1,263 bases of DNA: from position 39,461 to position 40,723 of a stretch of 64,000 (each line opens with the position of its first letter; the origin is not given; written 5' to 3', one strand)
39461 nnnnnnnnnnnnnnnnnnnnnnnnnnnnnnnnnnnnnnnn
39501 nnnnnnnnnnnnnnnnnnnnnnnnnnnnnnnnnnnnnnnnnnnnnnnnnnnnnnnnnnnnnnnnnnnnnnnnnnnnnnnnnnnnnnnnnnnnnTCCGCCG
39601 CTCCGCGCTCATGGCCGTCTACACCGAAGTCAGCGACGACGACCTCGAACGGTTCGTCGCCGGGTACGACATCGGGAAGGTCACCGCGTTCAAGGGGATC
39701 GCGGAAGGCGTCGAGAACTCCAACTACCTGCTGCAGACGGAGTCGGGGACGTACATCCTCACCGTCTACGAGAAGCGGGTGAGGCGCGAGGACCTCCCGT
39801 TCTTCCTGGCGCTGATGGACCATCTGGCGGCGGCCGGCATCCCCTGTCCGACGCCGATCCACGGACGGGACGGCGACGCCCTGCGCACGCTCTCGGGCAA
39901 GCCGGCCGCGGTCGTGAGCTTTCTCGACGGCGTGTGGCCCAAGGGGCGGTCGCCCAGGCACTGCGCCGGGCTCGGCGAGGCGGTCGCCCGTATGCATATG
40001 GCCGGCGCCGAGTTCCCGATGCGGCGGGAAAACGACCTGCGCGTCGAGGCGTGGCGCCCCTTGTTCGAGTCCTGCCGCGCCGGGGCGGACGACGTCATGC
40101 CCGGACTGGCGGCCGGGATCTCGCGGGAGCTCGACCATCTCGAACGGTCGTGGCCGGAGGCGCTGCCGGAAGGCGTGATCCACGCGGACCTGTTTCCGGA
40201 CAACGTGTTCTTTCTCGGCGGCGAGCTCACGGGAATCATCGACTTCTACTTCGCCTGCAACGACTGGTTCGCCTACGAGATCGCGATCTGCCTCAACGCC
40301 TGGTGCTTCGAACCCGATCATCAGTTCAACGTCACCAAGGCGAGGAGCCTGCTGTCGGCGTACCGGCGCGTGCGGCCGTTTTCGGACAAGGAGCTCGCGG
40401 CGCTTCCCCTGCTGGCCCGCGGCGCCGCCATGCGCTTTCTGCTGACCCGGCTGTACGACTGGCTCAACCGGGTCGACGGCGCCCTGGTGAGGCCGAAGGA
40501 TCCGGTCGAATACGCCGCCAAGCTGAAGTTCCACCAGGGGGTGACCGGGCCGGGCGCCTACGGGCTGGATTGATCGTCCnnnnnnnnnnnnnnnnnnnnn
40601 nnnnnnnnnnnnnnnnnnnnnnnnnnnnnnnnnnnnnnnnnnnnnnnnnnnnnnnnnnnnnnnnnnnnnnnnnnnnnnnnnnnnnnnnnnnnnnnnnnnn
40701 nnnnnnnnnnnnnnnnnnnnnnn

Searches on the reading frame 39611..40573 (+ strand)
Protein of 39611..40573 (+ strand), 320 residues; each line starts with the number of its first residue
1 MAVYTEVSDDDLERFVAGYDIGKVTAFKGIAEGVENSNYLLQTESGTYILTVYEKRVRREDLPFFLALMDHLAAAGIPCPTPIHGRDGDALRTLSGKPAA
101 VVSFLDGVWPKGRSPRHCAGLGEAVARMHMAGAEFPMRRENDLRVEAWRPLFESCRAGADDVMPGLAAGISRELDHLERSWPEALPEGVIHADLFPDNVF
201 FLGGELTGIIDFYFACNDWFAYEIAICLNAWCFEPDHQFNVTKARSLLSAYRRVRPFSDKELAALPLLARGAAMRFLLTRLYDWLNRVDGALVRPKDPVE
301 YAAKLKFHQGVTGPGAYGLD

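Call 24: find_related_loci(query=window:39611-40573:+, collection=genome_contigs, flank=7000)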
Query window:39611-40573:+ (320 aa) in genome_contigs; peptide patterns used: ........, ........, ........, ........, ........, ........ (x = any residue, [..] = any of these).
600 stretches matched a pattern (row limit reached: there are more); 596 encode a relative of the query (tblastn E <= 1e-3); the best 80 are kept; 80 distinct loci.
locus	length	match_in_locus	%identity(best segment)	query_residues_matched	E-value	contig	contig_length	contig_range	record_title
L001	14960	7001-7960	71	1-320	3e-154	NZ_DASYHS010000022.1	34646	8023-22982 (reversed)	MAG: Arenibaculum sp. isolate SMAG_U4246 k141_6028, whole genome shotgun sequence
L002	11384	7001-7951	69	1-317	8e-151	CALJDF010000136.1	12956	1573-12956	MAG: uncultured Alphaproteobacteria bacterium isolate S1_Bin_Bin_88_1_1 genome assembly, contig: c_000002741747, whole g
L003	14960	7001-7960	70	1-320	3e-150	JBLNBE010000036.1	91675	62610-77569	MAG: Bacteroidota bacterium isolate MAG159 PRJNA951521_bin2_renamed_35, whole genome shotgun sequence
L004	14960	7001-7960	68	1-320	8e-150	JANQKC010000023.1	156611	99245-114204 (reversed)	MAG: Alphaproteobacteria bacterium isolate PL25a_bin.144 k99_2385133, whole genome shotgun sequence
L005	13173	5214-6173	68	1-320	6e-150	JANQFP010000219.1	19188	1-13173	MAG: Rhodospirillales bacterium isolate PL23a_bin.98 k99_2513235, whole genome shotgun sequence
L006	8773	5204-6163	67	1-320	2e-149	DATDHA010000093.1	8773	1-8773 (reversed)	MAG TPA_asm: Alphaproteobacteria bacterium isolate SMAG_U266 k141_358997, whole genome shotgun sequence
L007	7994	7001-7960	68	1-320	3e-149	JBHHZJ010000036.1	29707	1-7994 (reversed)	MAG: Kiloniellaceae bacterium isolate Maj_1_bin.32 NODE_613_length_29707_cov_15.746223, whole genome shotgun sequence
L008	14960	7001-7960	68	1-320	9e-149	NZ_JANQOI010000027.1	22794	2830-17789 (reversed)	MAG: Pelagibius sp. isolate IP29b_bin.129 k99_2257568, whole genome shotgun sequence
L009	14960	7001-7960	68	1-320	2e-148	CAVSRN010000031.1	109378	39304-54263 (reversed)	MAG: uncultured Alphaproteobacteria bacterium isolate MFD05684.bin.3.198 genome assembly, contig: contig_28694, whole ge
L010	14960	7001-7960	67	1-320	5e-148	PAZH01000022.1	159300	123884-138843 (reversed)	MAG: Rhodospirillaceae bacterium isolate SP8 141447, whole genome shotgun sequence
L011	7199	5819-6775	68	1-319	4e-148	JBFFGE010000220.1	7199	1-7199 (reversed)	MAG: Alphaproteobacteria bacterium isolate Mix_mud15.2022.01.34 k141_359693_length_7199_cov_10.0000, whole genome shotgu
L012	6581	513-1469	69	1-319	1e-148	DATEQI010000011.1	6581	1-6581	MAG TPA_asm: Alphaproteobacteria bacterium isolate SMAG_U9043 k141_1250490, whole genome shotgun sequence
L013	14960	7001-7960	68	1-320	7e-148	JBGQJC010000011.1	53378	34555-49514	MAG: Alphaproteobacteria bacterium isolate OBJ2_061818_070_32 k141_1782305_length_53378_cov_16.9996, whole genome shotgu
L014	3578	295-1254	67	1-320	5e-153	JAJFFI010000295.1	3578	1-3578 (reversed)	MAG: Alphaproteobacteria bacterium isolate OFTM306 OFTM306_294, whole genome shotgun sequence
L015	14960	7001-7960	69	1-320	2e-147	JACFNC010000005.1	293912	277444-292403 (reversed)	MAG: Rhodospirillales bacterium isolate BROCD014 NODE_27_length_293912_cov_28.327023, whole genome shotgun sequence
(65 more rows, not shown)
